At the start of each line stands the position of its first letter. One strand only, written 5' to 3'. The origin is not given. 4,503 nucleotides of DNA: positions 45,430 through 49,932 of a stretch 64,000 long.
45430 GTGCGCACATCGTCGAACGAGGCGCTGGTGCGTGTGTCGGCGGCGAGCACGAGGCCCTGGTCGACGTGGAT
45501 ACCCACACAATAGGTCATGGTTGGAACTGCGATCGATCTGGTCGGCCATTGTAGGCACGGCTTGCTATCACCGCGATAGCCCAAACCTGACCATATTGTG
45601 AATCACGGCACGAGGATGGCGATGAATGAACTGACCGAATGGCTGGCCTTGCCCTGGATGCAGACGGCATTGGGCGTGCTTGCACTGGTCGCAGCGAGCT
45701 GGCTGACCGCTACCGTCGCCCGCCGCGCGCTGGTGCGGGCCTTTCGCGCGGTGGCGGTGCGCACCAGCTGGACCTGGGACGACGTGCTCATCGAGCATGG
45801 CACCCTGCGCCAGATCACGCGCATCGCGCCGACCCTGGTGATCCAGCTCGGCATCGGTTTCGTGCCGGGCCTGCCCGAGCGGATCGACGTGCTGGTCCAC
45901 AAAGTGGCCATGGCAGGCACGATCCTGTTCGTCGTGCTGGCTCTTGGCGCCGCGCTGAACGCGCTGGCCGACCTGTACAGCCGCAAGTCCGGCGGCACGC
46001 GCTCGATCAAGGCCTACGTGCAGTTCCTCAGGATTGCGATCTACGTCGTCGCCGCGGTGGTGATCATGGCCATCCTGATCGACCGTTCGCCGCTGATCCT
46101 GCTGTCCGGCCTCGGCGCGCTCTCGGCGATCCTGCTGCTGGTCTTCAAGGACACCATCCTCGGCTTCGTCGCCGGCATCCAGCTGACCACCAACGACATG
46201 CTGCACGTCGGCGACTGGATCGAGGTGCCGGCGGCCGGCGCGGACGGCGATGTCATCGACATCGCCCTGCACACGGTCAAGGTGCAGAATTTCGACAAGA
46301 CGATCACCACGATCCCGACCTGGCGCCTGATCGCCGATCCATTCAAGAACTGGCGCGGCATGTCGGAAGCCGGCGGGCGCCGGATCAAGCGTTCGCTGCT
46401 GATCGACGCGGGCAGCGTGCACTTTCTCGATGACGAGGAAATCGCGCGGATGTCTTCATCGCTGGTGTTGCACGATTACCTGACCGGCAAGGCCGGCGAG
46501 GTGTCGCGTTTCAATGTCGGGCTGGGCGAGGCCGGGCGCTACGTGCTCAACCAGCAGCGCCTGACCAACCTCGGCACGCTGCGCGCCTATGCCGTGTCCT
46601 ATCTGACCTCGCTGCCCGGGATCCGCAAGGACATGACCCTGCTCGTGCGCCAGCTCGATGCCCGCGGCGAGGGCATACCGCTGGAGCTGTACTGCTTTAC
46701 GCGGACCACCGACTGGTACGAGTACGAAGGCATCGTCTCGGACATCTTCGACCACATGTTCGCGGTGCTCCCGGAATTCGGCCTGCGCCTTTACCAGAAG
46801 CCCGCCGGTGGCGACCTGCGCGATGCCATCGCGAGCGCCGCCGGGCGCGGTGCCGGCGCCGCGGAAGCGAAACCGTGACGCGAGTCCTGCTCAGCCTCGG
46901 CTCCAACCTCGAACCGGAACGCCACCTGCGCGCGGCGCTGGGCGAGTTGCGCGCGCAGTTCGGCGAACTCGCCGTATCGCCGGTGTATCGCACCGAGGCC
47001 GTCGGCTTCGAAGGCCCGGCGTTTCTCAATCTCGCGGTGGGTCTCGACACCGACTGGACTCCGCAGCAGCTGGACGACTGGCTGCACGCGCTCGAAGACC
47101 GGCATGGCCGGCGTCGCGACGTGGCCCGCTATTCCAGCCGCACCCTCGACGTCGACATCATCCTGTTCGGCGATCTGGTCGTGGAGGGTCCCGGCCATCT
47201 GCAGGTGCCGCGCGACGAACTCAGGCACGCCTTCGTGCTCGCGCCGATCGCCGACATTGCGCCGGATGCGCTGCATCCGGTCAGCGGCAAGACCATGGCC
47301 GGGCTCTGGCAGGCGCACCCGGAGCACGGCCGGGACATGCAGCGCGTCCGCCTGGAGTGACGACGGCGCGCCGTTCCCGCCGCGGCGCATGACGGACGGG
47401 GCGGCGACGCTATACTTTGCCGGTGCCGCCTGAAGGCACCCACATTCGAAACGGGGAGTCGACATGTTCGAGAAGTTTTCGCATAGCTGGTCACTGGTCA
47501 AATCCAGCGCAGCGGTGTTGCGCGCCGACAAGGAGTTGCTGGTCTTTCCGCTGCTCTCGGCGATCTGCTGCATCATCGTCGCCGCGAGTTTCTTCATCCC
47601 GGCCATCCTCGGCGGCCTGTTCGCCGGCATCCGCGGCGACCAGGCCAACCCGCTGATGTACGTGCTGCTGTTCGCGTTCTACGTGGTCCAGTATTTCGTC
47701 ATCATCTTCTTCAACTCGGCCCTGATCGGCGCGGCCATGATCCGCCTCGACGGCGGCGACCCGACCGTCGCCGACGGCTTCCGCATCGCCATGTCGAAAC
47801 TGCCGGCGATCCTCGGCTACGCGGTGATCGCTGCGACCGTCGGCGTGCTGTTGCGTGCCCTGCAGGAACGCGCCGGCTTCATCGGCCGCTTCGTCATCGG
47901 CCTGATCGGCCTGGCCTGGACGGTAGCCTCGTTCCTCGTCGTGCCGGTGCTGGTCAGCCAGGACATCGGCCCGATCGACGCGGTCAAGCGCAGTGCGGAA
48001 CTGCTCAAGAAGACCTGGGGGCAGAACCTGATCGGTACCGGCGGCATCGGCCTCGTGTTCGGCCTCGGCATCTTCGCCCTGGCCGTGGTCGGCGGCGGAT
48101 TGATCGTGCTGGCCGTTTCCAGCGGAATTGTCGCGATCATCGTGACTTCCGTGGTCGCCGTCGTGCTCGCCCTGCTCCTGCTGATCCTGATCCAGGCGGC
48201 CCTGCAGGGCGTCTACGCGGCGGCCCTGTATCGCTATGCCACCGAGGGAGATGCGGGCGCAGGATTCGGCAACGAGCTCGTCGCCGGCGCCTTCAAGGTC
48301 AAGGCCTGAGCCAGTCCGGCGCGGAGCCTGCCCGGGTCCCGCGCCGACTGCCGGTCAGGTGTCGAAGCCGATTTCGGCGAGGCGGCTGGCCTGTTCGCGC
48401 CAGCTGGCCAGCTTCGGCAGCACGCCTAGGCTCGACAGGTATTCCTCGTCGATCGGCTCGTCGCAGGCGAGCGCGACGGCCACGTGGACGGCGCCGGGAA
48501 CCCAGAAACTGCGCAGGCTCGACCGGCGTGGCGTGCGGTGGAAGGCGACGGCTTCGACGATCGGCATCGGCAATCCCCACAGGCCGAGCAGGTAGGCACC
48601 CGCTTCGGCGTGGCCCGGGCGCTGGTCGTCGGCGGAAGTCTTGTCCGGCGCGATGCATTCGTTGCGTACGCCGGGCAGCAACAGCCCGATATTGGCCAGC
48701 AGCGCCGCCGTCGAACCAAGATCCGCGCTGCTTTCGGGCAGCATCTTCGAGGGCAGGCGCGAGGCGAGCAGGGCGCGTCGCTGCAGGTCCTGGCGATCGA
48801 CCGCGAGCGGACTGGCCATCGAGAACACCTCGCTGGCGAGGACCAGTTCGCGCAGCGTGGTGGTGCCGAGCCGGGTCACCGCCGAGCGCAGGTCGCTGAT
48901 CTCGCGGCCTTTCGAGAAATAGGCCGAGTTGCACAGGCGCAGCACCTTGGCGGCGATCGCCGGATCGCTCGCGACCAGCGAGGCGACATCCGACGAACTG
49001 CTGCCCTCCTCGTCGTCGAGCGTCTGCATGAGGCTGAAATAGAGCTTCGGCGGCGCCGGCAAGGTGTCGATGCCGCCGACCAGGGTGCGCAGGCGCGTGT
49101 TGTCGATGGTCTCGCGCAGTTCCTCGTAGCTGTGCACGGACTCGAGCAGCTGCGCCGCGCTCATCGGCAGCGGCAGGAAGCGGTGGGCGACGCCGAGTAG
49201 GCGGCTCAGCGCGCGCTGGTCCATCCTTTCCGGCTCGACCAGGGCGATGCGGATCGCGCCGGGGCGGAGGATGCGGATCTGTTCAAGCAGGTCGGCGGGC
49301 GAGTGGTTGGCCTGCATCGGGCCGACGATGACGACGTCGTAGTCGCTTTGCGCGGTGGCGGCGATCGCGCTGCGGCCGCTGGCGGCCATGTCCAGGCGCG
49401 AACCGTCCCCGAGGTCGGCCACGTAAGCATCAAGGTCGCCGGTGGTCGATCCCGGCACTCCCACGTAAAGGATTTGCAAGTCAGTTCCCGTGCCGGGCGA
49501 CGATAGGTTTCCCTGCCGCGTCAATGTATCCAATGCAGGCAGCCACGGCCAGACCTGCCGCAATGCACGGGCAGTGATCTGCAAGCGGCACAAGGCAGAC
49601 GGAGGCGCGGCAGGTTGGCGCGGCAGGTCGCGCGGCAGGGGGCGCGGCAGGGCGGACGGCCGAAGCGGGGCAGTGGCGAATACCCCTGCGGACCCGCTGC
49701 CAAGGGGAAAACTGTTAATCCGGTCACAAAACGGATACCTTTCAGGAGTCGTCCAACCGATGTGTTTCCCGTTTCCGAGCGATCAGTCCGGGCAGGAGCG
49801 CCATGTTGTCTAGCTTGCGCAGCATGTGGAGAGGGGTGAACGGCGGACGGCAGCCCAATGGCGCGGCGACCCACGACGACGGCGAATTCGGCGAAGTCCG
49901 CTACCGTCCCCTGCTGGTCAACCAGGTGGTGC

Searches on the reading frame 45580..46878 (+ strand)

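Call 60: search_protein_families(library=pfam, proteins=[window:45580-46878:+], max_evalue=0.00001)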
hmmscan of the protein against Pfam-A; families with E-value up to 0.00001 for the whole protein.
window:45580-46878:+ (432 aa): 1 family
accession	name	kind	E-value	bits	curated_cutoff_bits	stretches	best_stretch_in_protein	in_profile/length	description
PF00924.24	MS_channel_2nd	-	5.5e-16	58.9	20.2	1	191-259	1-67/68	Mechanosensitive ion channel, beta-domain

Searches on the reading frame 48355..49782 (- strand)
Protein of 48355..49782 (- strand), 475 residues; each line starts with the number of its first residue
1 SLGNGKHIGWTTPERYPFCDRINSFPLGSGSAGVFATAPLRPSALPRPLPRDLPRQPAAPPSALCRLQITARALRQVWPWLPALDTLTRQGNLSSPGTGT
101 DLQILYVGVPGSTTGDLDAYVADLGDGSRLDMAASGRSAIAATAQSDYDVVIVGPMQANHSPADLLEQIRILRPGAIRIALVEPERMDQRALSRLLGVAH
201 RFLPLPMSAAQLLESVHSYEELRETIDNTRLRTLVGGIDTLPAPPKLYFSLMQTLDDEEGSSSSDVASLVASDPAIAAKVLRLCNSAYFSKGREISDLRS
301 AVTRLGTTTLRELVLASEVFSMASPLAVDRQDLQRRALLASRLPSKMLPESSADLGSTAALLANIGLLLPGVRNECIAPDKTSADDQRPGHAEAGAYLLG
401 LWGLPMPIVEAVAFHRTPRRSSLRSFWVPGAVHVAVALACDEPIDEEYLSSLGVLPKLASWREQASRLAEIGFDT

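Call 60: search_protein_families(library=pfam, proteins=[window:48355-49782:-], max_evalue=0.00001)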
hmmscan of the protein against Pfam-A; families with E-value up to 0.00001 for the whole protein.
window:48355-49782:- (475 aa): 1 family
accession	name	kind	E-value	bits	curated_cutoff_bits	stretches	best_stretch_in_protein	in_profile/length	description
PF08668.18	HDOD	-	1.4e-28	100.2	22.9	1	241-418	1-196/196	HDOD domain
